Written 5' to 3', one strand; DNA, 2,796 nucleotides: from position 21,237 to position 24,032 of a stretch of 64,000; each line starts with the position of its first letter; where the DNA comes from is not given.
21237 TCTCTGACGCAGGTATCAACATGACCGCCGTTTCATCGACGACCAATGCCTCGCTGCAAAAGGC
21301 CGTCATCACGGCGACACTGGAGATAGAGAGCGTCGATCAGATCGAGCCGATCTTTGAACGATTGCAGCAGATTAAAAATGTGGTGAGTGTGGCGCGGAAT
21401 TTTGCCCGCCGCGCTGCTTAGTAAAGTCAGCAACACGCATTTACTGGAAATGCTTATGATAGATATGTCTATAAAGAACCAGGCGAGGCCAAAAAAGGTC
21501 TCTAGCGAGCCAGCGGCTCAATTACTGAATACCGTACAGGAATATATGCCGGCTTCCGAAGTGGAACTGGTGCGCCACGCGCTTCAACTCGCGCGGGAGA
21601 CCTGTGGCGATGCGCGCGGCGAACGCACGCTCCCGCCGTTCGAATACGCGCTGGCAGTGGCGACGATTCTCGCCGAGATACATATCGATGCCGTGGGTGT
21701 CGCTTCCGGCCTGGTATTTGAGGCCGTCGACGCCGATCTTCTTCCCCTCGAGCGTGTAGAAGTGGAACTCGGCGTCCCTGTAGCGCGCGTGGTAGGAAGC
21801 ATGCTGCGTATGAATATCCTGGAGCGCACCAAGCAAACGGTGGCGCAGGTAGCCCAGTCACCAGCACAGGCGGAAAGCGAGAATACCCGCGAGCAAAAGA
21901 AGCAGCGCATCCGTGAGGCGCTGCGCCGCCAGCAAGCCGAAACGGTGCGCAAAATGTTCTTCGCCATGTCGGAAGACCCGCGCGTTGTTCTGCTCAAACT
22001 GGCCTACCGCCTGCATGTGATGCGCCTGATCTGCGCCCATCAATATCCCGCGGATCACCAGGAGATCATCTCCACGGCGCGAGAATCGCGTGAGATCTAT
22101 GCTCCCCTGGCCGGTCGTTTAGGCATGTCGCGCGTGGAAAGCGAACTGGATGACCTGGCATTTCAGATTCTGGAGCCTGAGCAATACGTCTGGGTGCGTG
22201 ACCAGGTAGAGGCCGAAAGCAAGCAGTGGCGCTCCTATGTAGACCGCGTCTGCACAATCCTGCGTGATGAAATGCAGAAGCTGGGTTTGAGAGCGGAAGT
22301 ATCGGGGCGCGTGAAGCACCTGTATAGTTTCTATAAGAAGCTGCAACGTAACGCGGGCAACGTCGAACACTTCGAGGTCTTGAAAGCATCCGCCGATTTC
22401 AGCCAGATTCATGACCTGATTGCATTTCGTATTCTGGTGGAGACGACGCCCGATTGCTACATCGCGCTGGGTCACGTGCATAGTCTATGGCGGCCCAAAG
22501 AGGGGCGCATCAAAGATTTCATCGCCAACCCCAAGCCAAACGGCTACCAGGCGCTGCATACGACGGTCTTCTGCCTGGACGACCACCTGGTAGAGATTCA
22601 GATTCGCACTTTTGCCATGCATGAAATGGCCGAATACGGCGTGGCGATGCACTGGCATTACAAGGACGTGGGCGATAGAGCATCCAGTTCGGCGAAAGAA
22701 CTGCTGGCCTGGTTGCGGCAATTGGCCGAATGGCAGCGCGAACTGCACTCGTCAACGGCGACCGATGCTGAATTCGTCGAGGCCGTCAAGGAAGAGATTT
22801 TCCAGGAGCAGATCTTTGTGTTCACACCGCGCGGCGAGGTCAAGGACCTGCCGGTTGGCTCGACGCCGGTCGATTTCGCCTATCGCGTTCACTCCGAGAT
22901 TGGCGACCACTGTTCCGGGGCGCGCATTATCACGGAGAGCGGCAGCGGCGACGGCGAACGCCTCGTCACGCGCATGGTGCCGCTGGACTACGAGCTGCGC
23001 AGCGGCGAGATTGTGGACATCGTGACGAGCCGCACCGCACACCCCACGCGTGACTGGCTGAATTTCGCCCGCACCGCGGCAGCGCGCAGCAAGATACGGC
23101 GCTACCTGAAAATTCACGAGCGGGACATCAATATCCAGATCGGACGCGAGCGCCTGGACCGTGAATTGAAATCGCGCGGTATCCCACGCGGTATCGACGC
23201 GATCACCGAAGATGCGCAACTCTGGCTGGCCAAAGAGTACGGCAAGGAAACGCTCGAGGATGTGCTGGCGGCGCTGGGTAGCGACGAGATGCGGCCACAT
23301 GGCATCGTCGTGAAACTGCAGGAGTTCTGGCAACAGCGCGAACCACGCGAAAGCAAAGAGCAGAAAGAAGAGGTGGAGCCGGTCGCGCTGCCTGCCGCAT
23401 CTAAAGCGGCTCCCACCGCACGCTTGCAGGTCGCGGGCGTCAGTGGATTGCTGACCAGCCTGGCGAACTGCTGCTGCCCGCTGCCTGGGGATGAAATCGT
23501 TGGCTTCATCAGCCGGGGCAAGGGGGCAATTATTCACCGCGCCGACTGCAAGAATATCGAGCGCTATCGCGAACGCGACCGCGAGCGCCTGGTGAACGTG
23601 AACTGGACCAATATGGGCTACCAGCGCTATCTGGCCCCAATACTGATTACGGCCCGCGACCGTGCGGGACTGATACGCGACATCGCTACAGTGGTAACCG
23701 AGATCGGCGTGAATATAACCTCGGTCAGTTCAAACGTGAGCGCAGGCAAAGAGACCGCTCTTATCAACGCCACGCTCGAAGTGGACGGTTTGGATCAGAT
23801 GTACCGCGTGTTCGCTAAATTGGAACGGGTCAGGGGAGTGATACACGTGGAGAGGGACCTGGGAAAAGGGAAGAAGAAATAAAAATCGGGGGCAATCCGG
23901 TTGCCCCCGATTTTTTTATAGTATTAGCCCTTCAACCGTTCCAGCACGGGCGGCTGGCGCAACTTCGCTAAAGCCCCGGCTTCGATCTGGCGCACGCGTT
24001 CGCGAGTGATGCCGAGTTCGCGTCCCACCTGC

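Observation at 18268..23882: Tandem long-RSH paralogues: intact Rel followed by a RelA-like copy with every HD metal ligand replaced, downstream of a double zinc-ribbon gene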

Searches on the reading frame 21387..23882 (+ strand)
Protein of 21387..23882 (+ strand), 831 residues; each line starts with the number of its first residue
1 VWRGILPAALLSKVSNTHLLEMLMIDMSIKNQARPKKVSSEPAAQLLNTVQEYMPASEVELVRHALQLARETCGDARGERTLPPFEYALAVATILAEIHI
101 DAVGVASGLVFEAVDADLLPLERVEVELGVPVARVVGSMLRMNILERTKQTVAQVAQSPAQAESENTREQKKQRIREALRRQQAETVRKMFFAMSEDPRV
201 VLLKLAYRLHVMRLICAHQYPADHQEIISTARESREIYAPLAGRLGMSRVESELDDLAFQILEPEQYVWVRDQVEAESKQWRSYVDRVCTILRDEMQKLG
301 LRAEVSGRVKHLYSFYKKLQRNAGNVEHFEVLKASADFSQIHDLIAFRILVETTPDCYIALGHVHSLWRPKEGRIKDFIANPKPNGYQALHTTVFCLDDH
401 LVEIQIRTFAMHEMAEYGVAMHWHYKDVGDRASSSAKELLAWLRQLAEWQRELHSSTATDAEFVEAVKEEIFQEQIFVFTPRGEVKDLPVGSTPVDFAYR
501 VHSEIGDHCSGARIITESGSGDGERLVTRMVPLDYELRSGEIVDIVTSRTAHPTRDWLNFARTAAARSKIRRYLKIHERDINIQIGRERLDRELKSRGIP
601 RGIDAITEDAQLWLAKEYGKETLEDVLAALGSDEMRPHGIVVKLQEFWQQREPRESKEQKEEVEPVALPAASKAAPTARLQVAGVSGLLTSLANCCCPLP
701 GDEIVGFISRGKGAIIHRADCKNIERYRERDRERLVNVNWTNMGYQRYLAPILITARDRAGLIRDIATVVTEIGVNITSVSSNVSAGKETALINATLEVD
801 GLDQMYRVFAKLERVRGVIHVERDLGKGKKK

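Call 3: search_protein_families(library=pfam, proteins=[window:21387-23882:+], max_evalue=0.01)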
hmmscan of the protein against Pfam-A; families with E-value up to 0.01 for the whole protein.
window:21387-23882:+ (831 aa): 7 families
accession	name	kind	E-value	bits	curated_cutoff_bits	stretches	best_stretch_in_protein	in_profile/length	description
PF04607.23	RelA_SpoT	-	2.9e-37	127.8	27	1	307-427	1-110/113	Region found in RelA / SpoT proteins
PF13328.12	HD_4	-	4.8e-29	101.6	27.2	1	65-247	1-155/156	HD domain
PF02824.27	TGS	-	1.2e-17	64.1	22.2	1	476-547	1-60/60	TGS domain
PF13291.12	ACT_4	-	1.7e-16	61.1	27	1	746-823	3-80/80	ACT domain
PF19296.4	RelA_AH_RIS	-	2.5e-10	41.2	23.8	1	560-731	3-182/185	RelA/SpoT, AH and RIS domains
PF01842.31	ACT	-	2e-05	24.7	27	1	752-797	3-47/66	ACT domain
PF22629.2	ACT_AHAS_ss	-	0.00065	20.3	27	1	753-819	2-66/67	AHAS small subunit-like ACT domain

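Call 9: find_homologous_proteins(query=window:21450-23882:+, max_evalue=1e-20)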
Query window:21450-23882:+ (810 aa): 7895 proteins with E <= 1e-20 among 8000 candidates; the best 120 are listed.
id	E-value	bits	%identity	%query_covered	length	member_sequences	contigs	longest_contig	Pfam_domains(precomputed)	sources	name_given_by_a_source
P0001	0.0e+0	1658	91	100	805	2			PF04607.24,PF13328.13,PF19296.6,PF02824.28,PF13291.13,PF01842.32,PF28438.1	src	-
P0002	0.0e+0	1649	90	100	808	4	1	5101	PF04607.24,PF13328.13,PF19296.6,PF02824.28,PF13291.13,PF01842.32,PF28438.1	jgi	jgi:GTP pyrophosphokinase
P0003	0.0e+0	1617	89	100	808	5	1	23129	PF04607.24,PF13328.13,PF19296.6,PF02824.28,PF13291.13,PF28438.1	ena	-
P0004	0.0e+0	1592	86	100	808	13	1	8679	PF04607.24,PF13328.13,PF19296.6,PF02824.28,PF13291.13,PF01842.32,PF28438.1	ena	-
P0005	0.0e+0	1543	84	100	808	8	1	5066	PF04607.24,PF13328.13,PF19296.6,PF02824.28,PF13291.13,PF01842.32,PF28438.1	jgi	jgi:GTP diphosphokinase / guanosine-3',5'-bis(diphosphate) 3'-diphosphatase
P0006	0.0e+0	1539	84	100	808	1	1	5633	PF04607.24,PF13328.13,PF19296.6,PF02824.28,PF13291.13,PF28438.1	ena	-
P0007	0.0e+0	1527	83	100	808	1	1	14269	PF04607.24,PF13328.13,PF19296.6,PF02824.28,PF13291.13,PF28438.1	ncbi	ncbi:MAG TPA: RelA/SpoT family protein [Ktedonobacteraceae bacterium]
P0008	0.0e+0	1481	82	100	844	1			PF04607.24,PF13328.13,PF19296.6,PF02824.28,PF13291.13,PF01842.32,PF28438.1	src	-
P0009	0.0e+0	1437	78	99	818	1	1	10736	PF04607.24,PF13328.13,PF19296.6,PF02824.28,PF13291.13,PF01842.32,PF28438.1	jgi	jgi:GTP diphosphokinase / guanosine-3',5'-bis(diphosphate) 3'-diphosphatase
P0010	0.0e+0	1434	79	100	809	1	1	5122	PF04607.24,PF13328.13,PF19296.6,PF02824.28,PF13291.13,PF01842.32,PF28438.1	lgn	-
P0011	0.0e+0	1430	79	100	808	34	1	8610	PF04607.24,PF13328.13,PF19296.6,PF02824.28,PF13291.13,PF01842.32,PF28438.1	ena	-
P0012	0.0e+0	1428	79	100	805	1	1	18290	PF04607.24,PF13328.13,PF19296.6,PF02824.28,PF13291.13,PF01842.32,PF28438.1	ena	-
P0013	0.0e+0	1428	78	100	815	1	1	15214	PF04607.24,PF13328.13,PF19296.6,PF02824.28,PF13291.13,PF28438.1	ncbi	-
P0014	0.0e+0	1423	79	100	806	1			PF04607.24,PF13328.13,PF19296.6,PF02824.28,PF13291.13,PF28438.1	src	-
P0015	0.0e+0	1421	78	100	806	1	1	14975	PF04607.24,PF13328.13,PF19296.6,PF02824.28,PF13291.13,PF01842.32,PF28438.1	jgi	jgi:guanosine-3',5'-bis(diphosphate) 3'-pyrophosphohydrolase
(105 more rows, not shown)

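Call 11: find_related_loci(query=window:21450-23882:+, collection=genome_contigs, flank=8000)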
Query window:21450-23882:+ (810 aa) in genome_contigs; peptide patterns used: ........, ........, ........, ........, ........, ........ (x = any residue, [..] = any of these).
82 stretches matched a pattern; 49 encode a relative of the query (tblastn E <= 1e-3); 49 distinct loci.
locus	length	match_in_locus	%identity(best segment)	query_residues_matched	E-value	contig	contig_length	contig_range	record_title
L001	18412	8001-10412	95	1-804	0e+0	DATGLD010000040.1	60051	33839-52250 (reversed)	MAG TPA_asm: Ktedonobacteraceae bacterium isolate SMAG_U9877 k141_527368, whole genome shotgun sequence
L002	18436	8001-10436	77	1-805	0e+0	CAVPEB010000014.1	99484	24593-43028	MAG: uncultured Chloroflexia bacterium isolate MFD00008.bin.2.120 genome assembly, contig: contig_11645, whole genome sh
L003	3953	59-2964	76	1-810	0e+0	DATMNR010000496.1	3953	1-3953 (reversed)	MAG TPA_asm: Ktedonobacteraceae bacterium isolate SMAG_U12855 k141_4278743, whole genome shotgun sequence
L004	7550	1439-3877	76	2-810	0e+0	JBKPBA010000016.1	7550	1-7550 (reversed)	MAG: Chloroflexota bacterium isolate GB_EKS_MAG_00091 GB_EKS_000000360497, whole genome shotgun sequence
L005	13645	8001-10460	74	2-810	0e+0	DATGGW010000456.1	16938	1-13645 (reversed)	MAG TPA_asm: Ktedonobacteraceae bacterium isolate SMAG_U9764 k141_1497139, whole genome shotgun sequence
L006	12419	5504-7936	74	3-810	0e+0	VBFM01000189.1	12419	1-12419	MAG: Chloroflexi bacterium isolate CF_52 14_1009_12_20cm_scaffold_6480, whole genome shotgun sequence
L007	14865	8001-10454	75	3-810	0e+0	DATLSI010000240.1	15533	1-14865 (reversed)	MAG TPA_asm: Ktedonobacteraceae bacterium isolate SMAG_U13926 k141_148920, whole genome shotgun sequence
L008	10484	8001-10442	73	3-810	0e+0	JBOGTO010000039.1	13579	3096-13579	MAG: Ktedonobacteraceae bacterium isolate TC-B4_metabat2.bin.17 k127_43641, whole genome shotgun sequence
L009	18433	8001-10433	73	3-810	0e+0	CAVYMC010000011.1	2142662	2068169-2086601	MAG: uncultured Chloroflexia bacterium isolate MFD01299.bin.2.120 genome assembly, contig: contig_7523, whole genome sho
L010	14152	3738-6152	74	2-805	0e+0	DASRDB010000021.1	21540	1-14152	MAG TPA_asm: Ktedonobacteraceae bacterium isolate SMAG_U9968 k141_337458, whole genome shotgun sequence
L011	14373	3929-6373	73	1-810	0e+0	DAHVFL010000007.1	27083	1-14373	MAG TPA_asm: Chloroflexota bacterium isolate clean293 NODE_7_length_27083_cov_3.872088, whole genome shotgun sequence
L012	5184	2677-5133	72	3-805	0e+0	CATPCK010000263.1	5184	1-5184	MAG: uncultured Ktedonobacteraceae bacterium isolate S106_Bin_5 genome assembly, contig: S106_000000032125, whole genome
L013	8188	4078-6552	68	1-809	0e+0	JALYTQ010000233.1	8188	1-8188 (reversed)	MAG: Chloroflexota bacterium isolate LIV bin34 SD1462_NODE_2085_length_8188_cov_1.353802, whole genome shotgun sequence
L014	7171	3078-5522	68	1-808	0e+0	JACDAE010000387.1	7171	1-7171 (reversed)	MAG: Ktedonobacteraceae bacterium isolate MGR_bin248 SD2897-2912_k127_3921850, whole genome shotgun sequence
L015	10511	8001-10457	71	3-805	0e+0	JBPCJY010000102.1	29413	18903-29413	MAG: Ktedonobacteraceae bacterium isolate TH_ant_mag_38 S1Ck127_8578577_flag_0_multi_26.9911_len_29413, whole genome sho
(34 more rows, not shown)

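Call 19: search_solved_structures(query=window:21450-23882:+, max_evalue=1e-10)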
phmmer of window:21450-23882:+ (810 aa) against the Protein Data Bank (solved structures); distinct sequences matched with E-value up to 1e-10: 19.
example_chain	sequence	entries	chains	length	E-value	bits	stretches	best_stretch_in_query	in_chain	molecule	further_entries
5iqr_8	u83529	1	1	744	1.9e-127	429.9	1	151-802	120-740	GTP pyrophosphokinase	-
5kps_A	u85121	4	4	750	1.9e-127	429.8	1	151-802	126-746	GTP pyrophosphokinase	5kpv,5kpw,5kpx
8fr8_I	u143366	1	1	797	1.4e-125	423.6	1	162-802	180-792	GTP pyrophosphokinase RelA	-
5l3p_z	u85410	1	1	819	2.1e-120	406.5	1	151-720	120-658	GTP pyrophosphokinase,GTP pyrophosphokinase,GTP pyrophosphokinase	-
6yxa_A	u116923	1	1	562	2.2e-104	353.6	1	158-615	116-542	GTP pyrophosphokinase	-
7oiw_A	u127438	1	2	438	3.2e-81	277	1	150-491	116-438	GTP pyrophosphokinase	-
1vj7_A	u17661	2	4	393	4.1e-66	227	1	159-445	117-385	Bifunctional RELA/SPOT | Bifunctional (p)ppGpp synthase/hydrolase RelA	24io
8acu_A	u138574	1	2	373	6.4e-66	226.4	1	158-429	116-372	GTP pyrophosphokinase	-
5xnx_A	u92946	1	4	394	2e-61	211.5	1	162-446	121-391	Bifunctional (p)ppGpp synthase/hydrolase RelA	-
6htq_x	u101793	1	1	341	5.9e-59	203.4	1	453-802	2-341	GTP pyrophosphokinase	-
6s2v_A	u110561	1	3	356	1.6e-49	172.1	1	160-391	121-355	(P)ppGpp synthetase I, SpoT/RelA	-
6s2t_A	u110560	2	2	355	1.7e-49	172.1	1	31-391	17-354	(P)ppGpp synthetase I, SpoT/RelA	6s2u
7ohg_A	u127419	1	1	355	1.7e-49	172.1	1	31-391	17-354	Guanosine-3',5'-bis(Diphosphate) 3'-pyrophosphohydrolase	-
9s6k_B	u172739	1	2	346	1e-45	159.6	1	161-398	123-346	GTP pyrophosphokinase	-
7qpr_A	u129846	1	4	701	1.1e-37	133.1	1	124-575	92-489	ACT domain protein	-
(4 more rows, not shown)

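Call 23: search_protein_representatives(protein=window:21450-23882:+)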
Query: 810 residues. Proteins with E-value up to 0.001 (for the whole library): 21287; up to 1e-10: 13416; up to 1e-30: 4894. The best 150 are listed.
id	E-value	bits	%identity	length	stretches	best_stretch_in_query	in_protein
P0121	0.0e+00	1267.7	72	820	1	6-810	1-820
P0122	7.1e-215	732.2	52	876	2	205-803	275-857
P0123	8.5e-209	712.1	64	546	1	35-557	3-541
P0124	4.2e-194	663.5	48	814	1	25-778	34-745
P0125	5.8e-150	517.6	41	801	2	160-804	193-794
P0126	1.7e-146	506.1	39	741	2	159-806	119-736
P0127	5.0e-145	501.2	41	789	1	24-763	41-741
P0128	7.4e-145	500.7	44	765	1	20-804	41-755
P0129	1.3e-143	496.6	41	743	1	22-802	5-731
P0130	4.5e-143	494.8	41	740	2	159-802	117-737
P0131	6.6e-142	490.9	38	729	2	160-802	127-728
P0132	4.2e-141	488.2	43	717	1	25-802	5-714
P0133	7.8e-141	487.4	38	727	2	159-803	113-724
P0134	5.2e-137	474.7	41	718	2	160-800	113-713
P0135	7.5e-137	474.2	39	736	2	159-802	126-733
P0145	8.2e-132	457.5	46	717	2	59-554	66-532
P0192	1.8e-122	426.7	36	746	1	35-802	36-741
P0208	2.0e-120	419.9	39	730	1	23-789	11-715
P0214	9.0e-120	417.7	39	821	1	22-797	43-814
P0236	3.2e-118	412.6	36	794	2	207-807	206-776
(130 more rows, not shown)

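Call 28: list_cluster_members(proteins=[P0121, P0122, P0124, P0236, P0145, P0127, P0208, P0214, P0192, P0125])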
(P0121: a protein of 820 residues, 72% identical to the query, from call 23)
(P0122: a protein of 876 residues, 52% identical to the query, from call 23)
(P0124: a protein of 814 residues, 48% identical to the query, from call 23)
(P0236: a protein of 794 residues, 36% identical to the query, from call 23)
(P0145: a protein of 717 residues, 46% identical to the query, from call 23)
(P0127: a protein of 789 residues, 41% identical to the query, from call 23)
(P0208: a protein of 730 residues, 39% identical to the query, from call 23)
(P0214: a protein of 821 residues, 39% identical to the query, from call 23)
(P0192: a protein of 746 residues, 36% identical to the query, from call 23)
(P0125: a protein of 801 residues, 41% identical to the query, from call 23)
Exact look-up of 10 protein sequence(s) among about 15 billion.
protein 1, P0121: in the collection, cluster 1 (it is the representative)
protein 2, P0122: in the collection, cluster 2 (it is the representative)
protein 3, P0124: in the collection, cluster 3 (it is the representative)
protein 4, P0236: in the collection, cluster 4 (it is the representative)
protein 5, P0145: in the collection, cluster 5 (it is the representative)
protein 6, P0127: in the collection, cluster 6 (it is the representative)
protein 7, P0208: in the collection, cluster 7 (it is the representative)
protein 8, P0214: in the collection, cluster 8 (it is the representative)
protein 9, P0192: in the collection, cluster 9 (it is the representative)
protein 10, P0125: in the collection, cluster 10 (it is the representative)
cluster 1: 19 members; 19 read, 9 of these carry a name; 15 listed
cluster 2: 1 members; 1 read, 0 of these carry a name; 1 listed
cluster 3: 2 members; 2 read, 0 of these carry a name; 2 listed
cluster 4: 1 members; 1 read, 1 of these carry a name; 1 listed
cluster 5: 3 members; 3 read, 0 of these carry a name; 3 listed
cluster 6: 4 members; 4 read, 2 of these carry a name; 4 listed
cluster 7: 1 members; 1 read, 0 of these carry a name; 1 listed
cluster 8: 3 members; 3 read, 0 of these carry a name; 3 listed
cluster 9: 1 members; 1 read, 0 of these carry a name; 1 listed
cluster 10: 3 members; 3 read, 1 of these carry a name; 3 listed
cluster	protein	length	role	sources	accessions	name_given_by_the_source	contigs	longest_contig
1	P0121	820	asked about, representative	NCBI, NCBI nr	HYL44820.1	MAG TPA: RelA/SpoT family protein [Ktedonobacteraceae bacterium] | RelA/SpoT family protein [Ktedonobacteraceae bacterium]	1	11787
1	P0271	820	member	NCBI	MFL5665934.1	MAG: RelA/SpoT family protein [Ktedonobacteraceae bacterium]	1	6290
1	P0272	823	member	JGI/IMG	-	GTP diphosphokinase / guanosine-3',5'-bis(diphosphate) 3'-diphosphatase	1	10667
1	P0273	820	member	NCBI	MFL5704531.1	MAG: RelA/SpoT family protein [Ktedonobacteraceae bacterium]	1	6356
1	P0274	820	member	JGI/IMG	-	GTP diphosphokinase / guanosine-3',5'-bis(diphosphate) 3'-diphosphatase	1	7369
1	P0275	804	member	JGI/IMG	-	GTP pyrophosphokinase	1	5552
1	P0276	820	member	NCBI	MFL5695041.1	MAG: RelA/SpoT family protein [Ktedonobacteraceae bacterium]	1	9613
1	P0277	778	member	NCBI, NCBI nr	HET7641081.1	MAG TPA: RelA/SpoT family protein, partial [Ktedonobacteraceae bacterium] | RelA/SpoT family protein [Ktedonobacteraceae bacterium]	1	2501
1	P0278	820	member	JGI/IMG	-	GTP diphosphokinase / guanosine-3',5'-bis(diphosphate) 3'-diphosphatase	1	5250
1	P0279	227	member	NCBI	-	-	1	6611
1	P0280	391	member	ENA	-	-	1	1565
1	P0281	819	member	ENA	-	-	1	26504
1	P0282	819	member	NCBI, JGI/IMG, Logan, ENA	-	-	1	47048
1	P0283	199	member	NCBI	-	-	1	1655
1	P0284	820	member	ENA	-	-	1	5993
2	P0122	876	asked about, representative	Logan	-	-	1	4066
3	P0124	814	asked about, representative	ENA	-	-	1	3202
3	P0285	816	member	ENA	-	-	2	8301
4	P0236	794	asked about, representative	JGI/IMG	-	GTP pyrophosphokinase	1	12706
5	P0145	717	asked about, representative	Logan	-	-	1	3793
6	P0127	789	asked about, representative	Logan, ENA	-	-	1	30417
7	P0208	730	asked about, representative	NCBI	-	-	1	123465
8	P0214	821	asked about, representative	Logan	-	-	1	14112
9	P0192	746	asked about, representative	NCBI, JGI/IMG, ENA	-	-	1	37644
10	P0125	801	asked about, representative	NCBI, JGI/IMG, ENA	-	GTP diphosphokinase / guanosine-3',5'-bis(diphosphate) 3'-diphosphatase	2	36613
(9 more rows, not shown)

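Call 29: find_encoding_contigs(protein=P0236, flank=8000, max_places=2)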
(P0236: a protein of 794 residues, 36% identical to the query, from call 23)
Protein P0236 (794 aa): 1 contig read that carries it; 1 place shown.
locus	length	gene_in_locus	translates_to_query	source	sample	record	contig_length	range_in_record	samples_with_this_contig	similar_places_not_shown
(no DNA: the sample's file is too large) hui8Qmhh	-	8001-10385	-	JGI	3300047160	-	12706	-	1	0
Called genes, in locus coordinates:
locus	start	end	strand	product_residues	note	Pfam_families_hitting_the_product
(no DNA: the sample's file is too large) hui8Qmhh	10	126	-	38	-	-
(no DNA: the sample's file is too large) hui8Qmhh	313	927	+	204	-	-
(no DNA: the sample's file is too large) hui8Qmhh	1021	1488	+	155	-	PF07282:Cas12f1-like_TNB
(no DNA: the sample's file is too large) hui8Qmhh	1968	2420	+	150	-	-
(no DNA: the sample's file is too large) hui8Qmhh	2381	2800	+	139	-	PF00089:Trypsin, PF13365:Trypsin_2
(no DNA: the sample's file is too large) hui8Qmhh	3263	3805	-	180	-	PF12867:DinB_2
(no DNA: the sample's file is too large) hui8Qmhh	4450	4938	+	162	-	-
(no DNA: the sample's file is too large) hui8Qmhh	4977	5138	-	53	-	-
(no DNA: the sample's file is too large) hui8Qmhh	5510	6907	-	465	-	-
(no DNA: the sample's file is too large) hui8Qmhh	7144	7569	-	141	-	-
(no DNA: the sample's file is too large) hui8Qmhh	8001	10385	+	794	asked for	PF04607:RelA_SpoT, PF02824:TGS, PF19296:RelA_AH (weak), PF28438:RelA_RIS, PF13291:ACT_4 (weak)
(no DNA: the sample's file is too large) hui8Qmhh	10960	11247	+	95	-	PF13592:HTH_33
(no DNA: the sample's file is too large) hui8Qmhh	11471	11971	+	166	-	-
